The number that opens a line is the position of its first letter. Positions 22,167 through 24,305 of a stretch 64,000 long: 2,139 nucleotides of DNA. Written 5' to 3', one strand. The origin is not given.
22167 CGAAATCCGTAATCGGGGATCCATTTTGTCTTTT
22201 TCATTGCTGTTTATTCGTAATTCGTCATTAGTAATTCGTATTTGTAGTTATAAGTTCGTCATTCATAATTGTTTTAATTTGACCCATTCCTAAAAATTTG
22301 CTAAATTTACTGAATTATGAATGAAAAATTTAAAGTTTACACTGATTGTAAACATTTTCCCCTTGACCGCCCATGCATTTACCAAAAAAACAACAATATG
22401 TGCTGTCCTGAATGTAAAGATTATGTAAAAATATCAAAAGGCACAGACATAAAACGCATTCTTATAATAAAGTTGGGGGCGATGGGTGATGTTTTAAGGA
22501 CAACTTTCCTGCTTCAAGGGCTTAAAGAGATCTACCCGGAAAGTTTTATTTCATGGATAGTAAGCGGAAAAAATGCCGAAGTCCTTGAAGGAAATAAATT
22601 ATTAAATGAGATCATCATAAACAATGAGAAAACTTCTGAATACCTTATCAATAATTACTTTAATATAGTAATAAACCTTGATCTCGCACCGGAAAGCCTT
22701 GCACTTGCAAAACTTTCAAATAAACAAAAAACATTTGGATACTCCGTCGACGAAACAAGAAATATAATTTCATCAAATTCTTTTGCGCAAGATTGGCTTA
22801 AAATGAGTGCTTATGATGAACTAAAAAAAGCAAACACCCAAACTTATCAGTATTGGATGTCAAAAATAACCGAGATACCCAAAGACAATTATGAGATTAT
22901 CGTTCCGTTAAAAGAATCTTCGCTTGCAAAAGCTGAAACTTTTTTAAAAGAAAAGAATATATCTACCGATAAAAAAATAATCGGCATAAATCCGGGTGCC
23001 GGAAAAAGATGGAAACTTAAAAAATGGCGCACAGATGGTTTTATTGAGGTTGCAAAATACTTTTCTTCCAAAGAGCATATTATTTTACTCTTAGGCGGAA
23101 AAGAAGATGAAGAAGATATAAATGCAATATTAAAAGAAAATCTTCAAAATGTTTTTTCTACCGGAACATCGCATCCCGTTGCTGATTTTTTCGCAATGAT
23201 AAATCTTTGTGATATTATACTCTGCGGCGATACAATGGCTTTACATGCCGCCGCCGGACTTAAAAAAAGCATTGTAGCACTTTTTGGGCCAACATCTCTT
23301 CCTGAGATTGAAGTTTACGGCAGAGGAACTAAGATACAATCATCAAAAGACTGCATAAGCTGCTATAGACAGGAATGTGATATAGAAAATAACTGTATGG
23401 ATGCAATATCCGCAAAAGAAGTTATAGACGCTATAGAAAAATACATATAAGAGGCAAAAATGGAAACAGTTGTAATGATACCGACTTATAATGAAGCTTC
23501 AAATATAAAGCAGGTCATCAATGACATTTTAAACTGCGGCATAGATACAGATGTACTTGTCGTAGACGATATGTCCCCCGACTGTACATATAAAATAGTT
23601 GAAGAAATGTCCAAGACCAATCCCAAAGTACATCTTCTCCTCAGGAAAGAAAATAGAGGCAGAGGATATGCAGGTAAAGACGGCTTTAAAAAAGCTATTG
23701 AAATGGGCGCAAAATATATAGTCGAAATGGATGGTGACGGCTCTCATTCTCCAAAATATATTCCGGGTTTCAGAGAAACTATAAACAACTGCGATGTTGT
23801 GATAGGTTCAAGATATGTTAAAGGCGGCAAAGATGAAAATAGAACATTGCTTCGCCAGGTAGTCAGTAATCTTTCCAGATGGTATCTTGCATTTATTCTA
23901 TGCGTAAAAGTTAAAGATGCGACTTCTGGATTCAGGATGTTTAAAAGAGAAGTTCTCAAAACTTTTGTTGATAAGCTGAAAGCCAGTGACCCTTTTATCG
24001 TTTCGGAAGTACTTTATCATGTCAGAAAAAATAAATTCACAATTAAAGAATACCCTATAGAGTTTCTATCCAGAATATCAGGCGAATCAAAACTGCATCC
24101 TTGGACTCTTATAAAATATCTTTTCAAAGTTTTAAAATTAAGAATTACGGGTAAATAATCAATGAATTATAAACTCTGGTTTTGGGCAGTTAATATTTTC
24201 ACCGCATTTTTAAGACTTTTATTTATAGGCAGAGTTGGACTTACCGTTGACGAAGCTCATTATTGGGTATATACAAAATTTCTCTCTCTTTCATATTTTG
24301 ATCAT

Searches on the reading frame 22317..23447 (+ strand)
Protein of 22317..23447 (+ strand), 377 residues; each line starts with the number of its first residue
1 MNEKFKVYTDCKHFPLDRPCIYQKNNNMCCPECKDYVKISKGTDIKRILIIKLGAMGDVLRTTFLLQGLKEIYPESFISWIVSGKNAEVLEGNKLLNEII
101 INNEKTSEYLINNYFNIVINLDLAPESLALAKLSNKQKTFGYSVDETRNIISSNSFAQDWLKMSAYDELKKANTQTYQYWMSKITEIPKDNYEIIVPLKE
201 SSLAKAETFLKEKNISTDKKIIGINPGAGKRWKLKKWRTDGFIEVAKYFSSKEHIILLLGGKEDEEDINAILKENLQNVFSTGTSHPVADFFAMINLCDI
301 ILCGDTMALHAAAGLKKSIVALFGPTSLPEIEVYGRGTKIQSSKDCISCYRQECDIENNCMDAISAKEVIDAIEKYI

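Call 15: search_protein_families(library=pfam, proteins=[window:22317-23447:+], max_evalue=0.00001)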
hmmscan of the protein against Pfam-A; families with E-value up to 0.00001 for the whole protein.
window:22317-23447:+ (377 aa): 1 family
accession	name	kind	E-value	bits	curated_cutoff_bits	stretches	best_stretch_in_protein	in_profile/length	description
PF01075.23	Glyco_transf_9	-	4.1e-19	69.3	22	1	110-356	8-243/247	Glycosyltransferase family 9 (heptosyltransferase)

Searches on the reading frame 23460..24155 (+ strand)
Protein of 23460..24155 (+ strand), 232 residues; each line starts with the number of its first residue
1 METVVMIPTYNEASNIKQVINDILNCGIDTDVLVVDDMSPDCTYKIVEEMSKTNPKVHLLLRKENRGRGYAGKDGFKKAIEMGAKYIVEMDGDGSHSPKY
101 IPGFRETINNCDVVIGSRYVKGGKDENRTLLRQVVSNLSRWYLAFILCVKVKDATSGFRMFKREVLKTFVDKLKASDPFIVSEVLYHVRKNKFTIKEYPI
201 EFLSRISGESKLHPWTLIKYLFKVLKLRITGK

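Call 15: search_protein_families(library=pfam, proteins=[window:23460-24155:+], max_evalue=0.00001)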
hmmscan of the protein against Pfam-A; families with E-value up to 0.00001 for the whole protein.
window:23460-24155:+ (232 aa): 1 family
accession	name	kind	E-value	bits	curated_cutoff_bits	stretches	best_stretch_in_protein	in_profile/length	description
PF00535.33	Glycos_transf_2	-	1.7e-26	93.6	23.3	1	5-168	2-166/168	Glycosyl transferase family 2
